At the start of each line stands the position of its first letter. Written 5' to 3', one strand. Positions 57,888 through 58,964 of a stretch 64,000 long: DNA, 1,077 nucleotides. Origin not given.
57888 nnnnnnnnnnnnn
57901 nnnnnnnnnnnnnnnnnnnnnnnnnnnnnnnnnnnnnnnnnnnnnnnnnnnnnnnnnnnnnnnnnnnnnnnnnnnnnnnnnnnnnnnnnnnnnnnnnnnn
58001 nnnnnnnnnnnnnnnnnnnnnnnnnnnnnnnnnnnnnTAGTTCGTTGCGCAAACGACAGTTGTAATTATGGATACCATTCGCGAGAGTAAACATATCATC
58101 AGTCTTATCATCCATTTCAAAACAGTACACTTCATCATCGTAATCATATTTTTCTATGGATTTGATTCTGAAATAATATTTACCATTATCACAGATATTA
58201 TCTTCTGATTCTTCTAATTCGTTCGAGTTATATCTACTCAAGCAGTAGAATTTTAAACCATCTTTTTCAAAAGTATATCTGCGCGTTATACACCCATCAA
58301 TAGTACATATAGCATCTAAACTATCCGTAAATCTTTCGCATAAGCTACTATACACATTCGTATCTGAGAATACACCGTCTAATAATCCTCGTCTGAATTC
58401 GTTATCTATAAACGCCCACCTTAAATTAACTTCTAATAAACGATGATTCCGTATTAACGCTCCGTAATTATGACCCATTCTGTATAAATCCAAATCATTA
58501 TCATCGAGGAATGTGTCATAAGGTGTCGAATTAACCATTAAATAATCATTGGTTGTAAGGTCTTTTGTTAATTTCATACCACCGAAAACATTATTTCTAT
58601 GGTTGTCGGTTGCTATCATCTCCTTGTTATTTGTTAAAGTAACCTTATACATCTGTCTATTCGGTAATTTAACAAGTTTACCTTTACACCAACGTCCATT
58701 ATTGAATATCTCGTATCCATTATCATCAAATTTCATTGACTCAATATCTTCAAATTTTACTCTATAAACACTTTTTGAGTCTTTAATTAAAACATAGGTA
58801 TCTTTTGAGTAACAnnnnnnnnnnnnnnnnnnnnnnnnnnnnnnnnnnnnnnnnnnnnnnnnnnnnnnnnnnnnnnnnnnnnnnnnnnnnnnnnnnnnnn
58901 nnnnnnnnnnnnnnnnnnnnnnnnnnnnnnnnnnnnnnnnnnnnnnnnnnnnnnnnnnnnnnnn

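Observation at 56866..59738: nrdD interrupted twice: by an ORF-less group I intron and by an intein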

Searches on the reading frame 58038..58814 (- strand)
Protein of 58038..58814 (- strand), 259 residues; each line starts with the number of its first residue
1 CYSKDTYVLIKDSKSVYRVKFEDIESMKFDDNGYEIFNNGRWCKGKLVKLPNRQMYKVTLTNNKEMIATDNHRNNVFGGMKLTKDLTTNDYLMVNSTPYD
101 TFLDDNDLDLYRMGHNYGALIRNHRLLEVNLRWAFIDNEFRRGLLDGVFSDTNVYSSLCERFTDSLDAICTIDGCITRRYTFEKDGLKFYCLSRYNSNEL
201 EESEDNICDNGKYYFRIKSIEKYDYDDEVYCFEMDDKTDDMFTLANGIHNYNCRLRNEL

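Call 9: search_solved_structures(query=window:58056-58814:-, max_evalue=1, show_alignments=3)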
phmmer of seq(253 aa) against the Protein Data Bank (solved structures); distinct sequences matched with E-value up to 1: 0.

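Call 29: find_homologous_proteins(query=window:58059-58814:-, max_evalue=0.001)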
Query seq(252 aa) (252 aa): 5 proteins with E <= 0.001 among 611 candidates.
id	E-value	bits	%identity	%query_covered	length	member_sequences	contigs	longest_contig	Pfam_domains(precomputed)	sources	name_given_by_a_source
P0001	5.4e-55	205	66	46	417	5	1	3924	PF14890.12,PF13597.12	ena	-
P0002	6.8e-53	198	62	43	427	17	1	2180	PF14890.12,PF13597.12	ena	-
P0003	2.6e-49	187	61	43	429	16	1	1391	PF14890.12,PF13597.12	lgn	-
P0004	1.5e-44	171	80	38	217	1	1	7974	-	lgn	-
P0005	1.4e-33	135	87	30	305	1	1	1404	PF14890.12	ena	-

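Call 30: search_protein_families(library=ncbifam, proteins=[window:58056-58814:-], max_evalue=1)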
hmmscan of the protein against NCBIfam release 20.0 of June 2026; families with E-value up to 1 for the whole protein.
seq(253 aa): 1 family
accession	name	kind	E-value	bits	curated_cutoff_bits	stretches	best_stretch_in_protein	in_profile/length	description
TIGR01445.1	intein_Nterm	domain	0.00013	22.9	24.5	1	1-73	1-80/83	intein N-terminal splicing region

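Call 32: search_protein_families(library=pfam, proteins=[window:58056-58814:-, P0005], max_evalue=10)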
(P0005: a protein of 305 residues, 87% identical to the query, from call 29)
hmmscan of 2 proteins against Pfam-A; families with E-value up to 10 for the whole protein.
seq(253 aa): 1 family
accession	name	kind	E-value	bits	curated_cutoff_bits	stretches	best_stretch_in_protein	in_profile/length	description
PF14890.11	Intein_splicing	-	6.4e-10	39.5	35.8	1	46-238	40-144/155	Intein splicing domain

P0005 (305 aa): 2 families
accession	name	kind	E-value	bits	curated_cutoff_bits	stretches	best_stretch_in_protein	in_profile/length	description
PF14890.11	Intein_splicing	-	3.1e-06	27.5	35.8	1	17-168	40-115/155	Intein splicing domain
PF21269.3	TreT_GT1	-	0.047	13.8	27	1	169-238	27-96/144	Trehalose synthase, N-terminal domain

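Call 43: predict_structure(alignment_id=A2)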
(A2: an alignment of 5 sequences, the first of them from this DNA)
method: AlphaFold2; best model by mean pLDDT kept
length: 253 residues; sequences in the alignment: 5
mean_pLDDT: 43.1   pTM: 0.36
mean pLDDT of the five models: 43.1, 42.9, 42.7, 38.6, 35.1
residues with pLDDT >= 90: 0; 70-90: 24; 50-70: 75; < 50: 154
segments of 3 or more residues with pLDDT < 50: 69-85, 93-202, 206-213, 236-253
pLDDT, mean of each block of 10 residues (from residue 1): 61 79 72 67 63 59 54 29 51 39 26 26 27 28 28 24 26 30 31 30 45 57 58 48 24 23
secondary structure, 60 per line:
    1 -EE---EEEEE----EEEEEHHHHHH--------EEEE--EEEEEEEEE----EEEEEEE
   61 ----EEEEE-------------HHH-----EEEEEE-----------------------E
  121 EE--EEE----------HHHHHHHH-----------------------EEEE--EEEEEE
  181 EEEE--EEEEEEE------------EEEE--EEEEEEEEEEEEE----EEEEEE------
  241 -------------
elements in order: E7-11 E16-20 H21-26 E35-38 E41-49 E54-60 E65-69 E91-96 E120-122 E125-127 H138-145 E169-172 E175-184 E187-193 E206-209 E212-224 E229-234

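Call 50: search_protein_families(library=phrogs, proteins=[window:58056-58814:-], max_evalue=1)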
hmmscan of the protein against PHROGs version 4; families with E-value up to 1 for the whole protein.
seq(253 aa): 2 families
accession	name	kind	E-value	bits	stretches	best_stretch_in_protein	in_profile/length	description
phrog_25611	-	DNA, RNA and nucleotide metabolism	4.9e-14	52.1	2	1-119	334-457/978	anaerobic ribonucleoside reductase large subunit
phrog_22721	-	unknown function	0.19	13.1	1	11-65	24-79/116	-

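Call 58: search_protein_representatives(protein=window:58059-58814:-)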
Query: 252 residues. Proteins with E-value up to 0.001 (for the whole library): 160; up to 1e-10: 95; up to 1e-30: 10. The best 150 are listed.
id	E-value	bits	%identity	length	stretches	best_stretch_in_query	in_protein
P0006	3.3e-141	486.1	86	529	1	1-252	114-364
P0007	2.7e-66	240.6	59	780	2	1-122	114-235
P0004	4.7e-45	171.0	80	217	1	1-97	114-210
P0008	9.4e-40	153.7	60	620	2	1-105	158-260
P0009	5.1e-36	141.4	42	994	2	1-129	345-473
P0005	4.4e-34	135.1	86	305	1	32-107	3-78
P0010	4.0e-33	131.9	44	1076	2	1-106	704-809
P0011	4.2e-33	131.9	39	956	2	1-122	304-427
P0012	3.4e-32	128.9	38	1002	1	1-252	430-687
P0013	4.6e-31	125.2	35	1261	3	1-124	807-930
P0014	5.1e-30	121.7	35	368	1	1-252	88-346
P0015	1.0e-29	120.7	39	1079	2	1-121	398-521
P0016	3.6e-29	119.0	40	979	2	1-121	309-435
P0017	3.8e-27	112.3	37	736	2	1-121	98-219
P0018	1.1e-26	110.8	41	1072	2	1-121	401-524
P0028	1.6e-22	97.2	30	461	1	2-251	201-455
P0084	4.1e-13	66.4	30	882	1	1-251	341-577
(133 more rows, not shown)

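Call 59: search_protein_families(library=pfam, proteins=[P0006, P0007, P0009, P0011, P0012, P0014, P0028, P0084, P0010, P0013], max_evalue=0.001)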
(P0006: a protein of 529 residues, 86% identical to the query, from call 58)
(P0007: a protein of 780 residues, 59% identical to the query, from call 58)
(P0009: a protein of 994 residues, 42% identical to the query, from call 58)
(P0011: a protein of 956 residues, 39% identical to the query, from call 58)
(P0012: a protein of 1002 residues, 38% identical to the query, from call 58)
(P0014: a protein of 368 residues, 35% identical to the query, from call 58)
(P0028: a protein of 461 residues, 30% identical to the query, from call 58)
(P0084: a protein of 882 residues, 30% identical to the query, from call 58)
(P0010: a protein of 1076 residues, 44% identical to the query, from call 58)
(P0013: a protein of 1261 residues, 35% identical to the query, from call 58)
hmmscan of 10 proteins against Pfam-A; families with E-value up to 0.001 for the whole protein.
P0006 (529 aa): 2 families
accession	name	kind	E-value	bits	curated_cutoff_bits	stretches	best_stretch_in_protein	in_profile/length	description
PF13597.11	NRDD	-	9.3e-18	64.6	26.2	1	360-521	259-414/562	Anaerobic ribonucleoside-triphosphate reductase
PF14890.11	Intein_splicing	-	4e-09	36.9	35.8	1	159-350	40-144/155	Intein splicing domain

P0007 (780 aa): 3 families
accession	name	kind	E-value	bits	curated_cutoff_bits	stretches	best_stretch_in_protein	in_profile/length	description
PF13597.11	NRDD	-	1.7e-60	205.7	26.2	1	470-771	262-561/562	Anaerobic ribonucleoside-triphosphate reductase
PF14890.11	Intein_splicing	-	4.3e-09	36.8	35.8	1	159-456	40-143/155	Intein splicing domain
PF14528.11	LAGLIDADG_3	-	1.5e-06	28.8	22.5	0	334-393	2-61/82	LAGLIDADG-like domain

P0009 (994 aa): 2 families
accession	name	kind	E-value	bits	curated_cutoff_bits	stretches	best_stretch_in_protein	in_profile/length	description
PF13597.11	NRDD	-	1.5e-64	219.1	26.2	2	661-974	259-560/562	Anaerobic ribonucleoside-triphosphate reductase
PF14890.11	Intein_splicing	-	3.4e-08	33.9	35.8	1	364-661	11-151/155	Intein splicing domain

P0011 (956 aa): 3 families
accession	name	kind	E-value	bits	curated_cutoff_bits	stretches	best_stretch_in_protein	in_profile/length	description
PF13597.11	NRDD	-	1.7e-77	261.9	26.2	2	650-951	259-560/562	Anaerobic ribonucleoside-triphosphate reductase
PF14890.11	Intein_splicing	-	8.6e-08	32.6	35.8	1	353-654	42-155/155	Intein splicing domain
PF14528.11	LAGLIDADG_3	-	0.00049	20.7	22.5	0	522-570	2-56/82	LAGLIDADG-like domain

P0012 (1002 aa): 4 families
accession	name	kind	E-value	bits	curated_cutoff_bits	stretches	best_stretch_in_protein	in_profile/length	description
PF13597.11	NRDD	-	2.3e-86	291.1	26.2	2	683-999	259-560/562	Anaerobic ribonucleoside-triphosphate reductase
PF14890.11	Intein_splicing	-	1.8e-10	41.3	35.8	1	478-687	42-155/155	Intein splicing domain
PF03477.21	ATP-cone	-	3.7e-09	37.4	25.8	1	31-106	1-80/88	ATP cone domain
PF21349.2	RUBY_RBDX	-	0.00051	19.9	26.5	0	949-968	3-24/30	Rubrerythrin, rubredoxin-like domain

P0014 (368 aa): 1 family
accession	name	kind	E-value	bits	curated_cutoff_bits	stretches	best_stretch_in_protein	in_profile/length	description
PF14890.11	Intein_splicing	-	4.8e-08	33.4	35.8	1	132-346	40-155/155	Intein splicing domain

P0028 (461 aa): 1 family
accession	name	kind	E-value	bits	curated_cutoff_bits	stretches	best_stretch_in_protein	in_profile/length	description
PF14890.11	Intein_splicing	-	5.8e-12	46.1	35.8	1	88-148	31-94/155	Intein splicing domain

P0084 (882 aa): 2 families
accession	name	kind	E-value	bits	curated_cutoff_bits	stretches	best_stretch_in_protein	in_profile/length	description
PF13597.11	NRDD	-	8.4e-79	266.1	26.2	2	525-879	208-560/562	Anaerobic ribonucleoside-triphosphate reductase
PF14890.11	Intein_splicing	-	8.5e-10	39.1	35.8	1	387-578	42-155/155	Intein splicing domain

P0010 (1076 aa): 3 families
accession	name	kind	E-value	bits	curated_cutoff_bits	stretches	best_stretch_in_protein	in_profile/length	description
PF13597.11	NRDD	-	1.8e-48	166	26.2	3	896-1067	237-414/562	Anaerobic ribonucleoside-triphosphate reductase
PF14890.11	Intein_splicing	-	2.8e-19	69.9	35.8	2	204-536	37-155/155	Intein splicing domain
PF14528.11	LAGLIDADG_3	-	0.00017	22.2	22.5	0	375-418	3-50/82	LAGLIDADG-like domain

P0013 (1261 aa): 5 families
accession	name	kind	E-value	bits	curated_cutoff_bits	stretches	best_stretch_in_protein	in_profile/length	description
PF13597.11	NRDD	-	1.6e-43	149.6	26.2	2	584-784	52-230/562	Anaerobic ribonucleoside-triphosphate reductase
PF03477.21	ATP-cone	-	9.2e-16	58.6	25.8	1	1-87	1-87/88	ATP cone domain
PF14890.11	Intein_splicing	-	2.8e-15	56.9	35.8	2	211-589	14-155/155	Intein splicing domain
PF14528.11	LAGLIDADG_3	-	1.9e-14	54.1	22.5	2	348-414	2-71/82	LAGLIDADG-like domain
PF05204.19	Hom_end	-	0.00094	19.7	21.1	0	451-498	18-68/110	Homing endonuclease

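Call 66: search_solved_structures(query=A3, max_evalue=1, show_alignments=1)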
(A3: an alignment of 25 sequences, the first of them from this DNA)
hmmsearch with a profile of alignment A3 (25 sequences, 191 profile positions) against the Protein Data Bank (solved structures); distinct sequences matched with E-value up to 1: 28.
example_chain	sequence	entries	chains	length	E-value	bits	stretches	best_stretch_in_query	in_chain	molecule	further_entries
6riz_A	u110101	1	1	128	1.2e-06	31.9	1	51-102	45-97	gp41-1 intein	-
6qaz_A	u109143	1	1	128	2.6e-06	30.8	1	51-103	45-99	cyanophage-like gp41-1 intein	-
5o9j_A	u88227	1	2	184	0.00044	23.6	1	49-106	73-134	Transcription initiation factor IIB,Transcription initiation factor IIB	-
5o9i_A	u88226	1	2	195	0.00046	23.5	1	49-106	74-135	Transcription initiation factor IIB,Transcription initiation factor IIB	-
1mi8_A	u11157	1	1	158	0.0074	19.6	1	40-97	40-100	DnaB intein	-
6frg_A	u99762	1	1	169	0.0096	19.2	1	47-97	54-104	Replicative DNA helicase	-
6frh_A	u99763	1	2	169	0.0097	19.2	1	47-97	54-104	Replicative DNA helicase,Replicative DNA helicase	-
6dsl_B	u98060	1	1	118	0.024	17.9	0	30-100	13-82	Consensus engineered intein CatC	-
5d6w_A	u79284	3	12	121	0.045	17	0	37-71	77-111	Lysine-specific demethylase 4A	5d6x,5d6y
5var_A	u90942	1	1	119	0.047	16.9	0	37-71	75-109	Lysine-specific demethylase 4A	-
4o1r_A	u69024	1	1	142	0.048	16.9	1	53-98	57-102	Replicative DNA helicase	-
2qqr_A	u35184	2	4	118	0.049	16.9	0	37-71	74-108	JmjC domain-containing histone demethylation protein 3A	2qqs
2gf7_A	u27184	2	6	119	0.052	16.8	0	37-71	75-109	Jumonji domain-containing protein 2A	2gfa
7d4a_A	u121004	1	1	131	0.064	16.5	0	37-71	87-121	Lysine-specific demethylase 4A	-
2lqm_A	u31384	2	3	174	0.07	16.4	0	137-190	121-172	Pho radA intein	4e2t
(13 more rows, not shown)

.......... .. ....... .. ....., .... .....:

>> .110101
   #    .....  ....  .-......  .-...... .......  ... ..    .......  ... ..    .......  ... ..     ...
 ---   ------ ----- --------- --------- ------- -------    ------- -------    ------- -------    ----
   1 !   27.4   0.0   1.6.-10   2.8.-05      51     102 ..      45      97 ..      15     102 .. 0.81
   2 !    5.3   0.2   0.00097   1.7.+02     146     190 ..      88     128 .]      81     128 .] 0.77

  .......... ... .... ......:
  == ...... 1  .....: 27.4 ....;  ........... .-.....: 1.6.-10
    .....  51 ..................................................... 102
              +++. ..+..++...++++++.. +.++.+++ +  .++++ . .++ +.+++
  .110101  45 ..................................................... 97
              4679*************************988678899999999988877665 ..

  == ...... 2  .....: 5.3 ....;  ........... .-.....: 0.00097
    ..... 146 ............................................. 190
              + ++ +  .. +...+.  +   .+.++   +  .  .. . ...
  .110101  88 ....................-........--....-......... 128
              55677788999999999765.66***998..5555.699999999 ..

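Call 74: predict_structure(alignment_id=A3)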
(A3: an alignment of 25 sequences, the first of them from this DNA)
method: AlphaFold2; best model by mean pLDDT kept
length: 253 residues; sequences in the alignment: 25
mean_pLDDT: 94.9   pTM: 0.91
mean pLDDT of the five models: 94.9, 94.6, 94.7, 94.5, 94.2
residues with pLDDT >= 90: 223; 70-90: 28; 50-70: 2; < 50: 0
segments of 3 or more residues with pLDDT < 50: none
pLDDT, mean of each block of 10 residues (from residue 1): 98 94 96 96 97 98 98 98 99 96 82 96 87 89 96 94 96 96 97 90 92 97 98 96 98 92
secondary structure, 60 per line:
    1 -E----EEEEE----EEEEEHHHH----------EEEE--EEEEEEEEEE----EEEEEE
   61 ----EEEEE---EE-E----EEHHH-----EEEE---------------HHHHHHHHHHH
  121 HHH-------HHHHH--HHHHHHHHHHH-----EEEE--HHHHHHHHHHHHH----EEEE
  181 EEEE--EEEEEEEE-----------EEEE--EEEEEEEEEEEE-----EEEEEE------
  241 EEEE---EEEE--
elements in order: E7-11 E16-20 H21-24 E35-38 E41-50 E55-60 E65-69 E91-94 H110-123 H131-135 H138-148 E154-157 H160-172 E177-184 E187-194 E206-209 E212-223 E229-234 E241-244 E248-251

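Call 76: fold_search(model_id=the predicted structure, library=pdb)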
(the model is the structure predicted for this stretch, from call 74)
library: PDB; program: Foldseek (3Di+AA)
matches with E <= 10: 328; with E <= 0.001: 40
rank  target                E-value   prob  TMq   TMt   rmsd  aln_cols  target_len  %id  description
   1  7qsu                  8.4e-08  1.00  0.71  0.51   6.5       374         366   10  Crystal structure of homing endonuclease-associated TliVMA intein (C1A, d333-339) (released 2022-03-30)
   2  7qst                  3.6e-07  1.00  0.68  0.50   6.1       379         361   11  Crystal structure of homing endonuclease-associated PhoVMA intein (C1A) (released 2022-03-30)
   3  1dfa                  6.2e-07  1.00  0.63  0.43   7.5       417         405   11  CRYSTAL STRUCTURE OF PI-SCEI IN C2 SPACE GROUP (released 1999-12-08)
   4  2lqm_MODEL_1_A        3.1e-06  1.00  0.44  0.62   8.3       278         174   10  Solution Structures of RadA intein from Pyrococcus horikoshii (released 2012-05-16)
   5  1dq3                  3.3e-06  1.00  0.58  0.35   9.7       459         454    8  CRYSTAL STRUCTURE OF AN ARCHAEAL INTEIN-ENCODED HOMING ENDONUCLEASE PI-PFUI (released 2000-07-05)
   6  1lws_A                3.7e-06  1.00  0.64  0.41   8.3       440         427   10  Crystal structure of the intein homing endonuclease PI-SceI bound to its recognition sequence (released 2002-09-27)
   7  1vde_B                4.6e-06  1.00  0.64  0.41   7.6       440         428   10  PI-SCEI, A HOMING ENDONUCLEASE WITH PROTEIN SPLICING ACTIVITY (released 1998-04-08)
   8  1ef0_A                5.1e-06  1.00  0.59  0.38   8.8       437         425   11  CRYSTAL STRUCTURE OF PI-SCEI MINIPRECURSOR (released 2000-06-07)
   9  4e2t_A                7.1e-06  1.00  0.45  0.64   7.6       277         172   10  Crystal Structures of RadA intein from Pyrococcus horikoshii (released 2012-05-16)
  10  1vde_A                1.5e-05  1.00  0.60  0.39   7.7       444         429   11  PI-SCEI, A HOMING ENDONUCLEASE WITH PROTEIN SPLICING ACTIVITY (released 1998-04-08)
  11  4e2t_B                1.6e-05  1.00  0.44  0.64   7.3       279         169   11  Crystal Structures of RadA intein from Pyrococcus horikoshii (released 2012-05-16)
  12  6frg                  2.6e-05  1.00  0.45  0.70   7.7       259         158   12  Crystal structure of G-1F mutant of Ssp DnaB Mini-Intein variant M86 (released 2019-01-30)
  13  4e2u                  2.6e-05  1.00  0.44  0.64   7.7       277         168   10  Crystal Structures of RadAmin intein from Pyrococcus horikoshii (released 2012-05-16)
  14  7qss                  3.0e-05  1.00  0.71  0.44   6.7       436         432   10  Crystal structure of homing endonuclease-associated TliVMA intein (C1A) (released 2022-03-30)
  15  1lwt_A                3.6e-05  1.00  0.59  0.36   9.2       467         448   10  Crystal structure of the intein homing endonuclease PI-SceI bound to its substrate DNA (Ca2+ free) (released 2002-09-27)
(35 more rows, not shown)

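Call 78: search_dna_similar(query=window:58038-58814:-, collection=phages, mode=protein, max_evalue=0.001, max_rows=30)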
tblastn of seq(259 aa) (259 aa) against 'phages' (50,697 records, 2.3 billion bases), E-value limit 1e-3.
Records with a match: 7; places in all: 7; records where one place covers at least 80% of the query: 7.
Best place of each record, by identity: <60% 7.
By first word of the organism name: Clostridium 4; Nitratidesulfovibrio 1; Desulfovibrio 1; Bacteriophage 1.
By host as written in the record: - 2; Clostridium botulinum type C strain C-Stockholm 2; Nitratidesulfovibrio vulgaris ATCC7757 (synonym: Desulfovibtio vulgaris) 1; Desulfovibrio vulgaris ATCC 7757 1; Clostridium botulinum D str. 1873 1.
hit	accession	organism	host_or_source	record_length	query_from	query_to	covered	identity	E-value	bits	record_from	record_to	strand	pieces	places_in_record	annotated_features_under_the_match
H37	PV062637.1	Nitratidesulfovibrio phage SRB7757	Nitratidesulfovibrio vulgaris ATCC7757 ...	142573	1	259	92%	35.7%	1e-14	149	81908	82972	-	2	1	record has no annotation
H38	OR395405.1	Desulfovibrio phage 7757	Desulfovibrio vulgaris ATCC 7757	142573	1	259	92%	35.7%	1e-14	149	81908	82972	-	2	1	record has no annotation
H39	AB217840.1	Clostridium botulinum D phage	-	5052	1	255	91%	32.3%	2e-12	129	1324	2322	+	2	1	putative anaerobic ribonucleotide reductase large subunit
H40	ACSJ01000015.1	Clostridium phage D-1873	Clostridium botulinum D str. 1873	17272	1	255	91%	32.3%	2e-12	129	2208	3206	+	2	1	anaerobic ribonucleoside-triphosphate reductase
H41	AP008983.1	Clostridium phage c-st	Clostridium botulinum type C strain ...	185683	1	255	91%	31.5%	2e-12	127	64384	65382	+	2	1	putative anaerobic ribonucleotide reductase-related protein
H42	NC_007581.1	Clostridium phage c-st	Clostridium botulinum type C strain ...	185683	1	255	91%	31.5%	2e-12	127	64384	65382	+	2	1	anaerobic ribonucleoside reductase large subunit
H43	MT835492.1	Bacteriophage sp.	human fecal samples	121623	1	259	100%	28.1%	2e-29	122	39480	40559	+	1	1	record has no annotation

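Call 79: get_annotated_region(hit=H42, flank=1500)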
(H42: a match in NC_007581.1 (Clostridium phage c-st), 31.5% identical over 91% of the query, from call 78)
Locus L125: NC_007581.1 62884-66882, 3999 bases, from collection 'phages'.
description: Clostridium phage c-st, complete genome.
organism: Clostridium phage c-st (NCBI taxid 12336)
taxonomy: Viruses; Duplodnaviria; Heunggongvirae; Uroviricota; Caudoviricetes
host: Clostridium botulinum type C strain C-Stockholm; source: -; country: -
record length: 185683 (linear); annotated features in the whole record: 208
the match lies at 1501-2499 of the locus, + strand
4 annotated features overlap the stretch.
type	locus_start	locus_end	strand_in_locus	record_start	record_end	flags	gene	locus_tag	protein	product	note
CDS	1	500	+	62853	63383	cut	-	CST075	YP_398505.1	anaerobic ribonucleotide reductase small subunit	similar to anaerobic ribonucleoside-triphosphate reductase-related proteins, eg., (gi|15643150|ref|NP_228194.1|) ...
CDS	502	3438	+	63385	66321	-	-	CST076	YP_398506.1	anaerobic ribonucleoside reductase large subunit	N-ter is similar to hypothetical protein [Thermotoga maritima] (gi|15643151|ref|NP_228195.1|) percent identity 44 in ...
CDS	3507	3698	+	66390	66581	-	-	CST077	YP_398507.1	hypothetical protein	weakly similar to Ferredoxin-thioredoxin reductase, catalytic chain [Methanosarcina mazei Goe1] ...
CDS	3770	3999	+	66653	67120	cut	-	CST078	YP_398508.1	deoxyuridine 5'-triphosphate nucleotidohydrolase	similar to deoxyuridine triphosphate nucleotidohydrolases, e.g., (gi|16803731|ref|NP_465216.1|) [Listeria monocytogenes ...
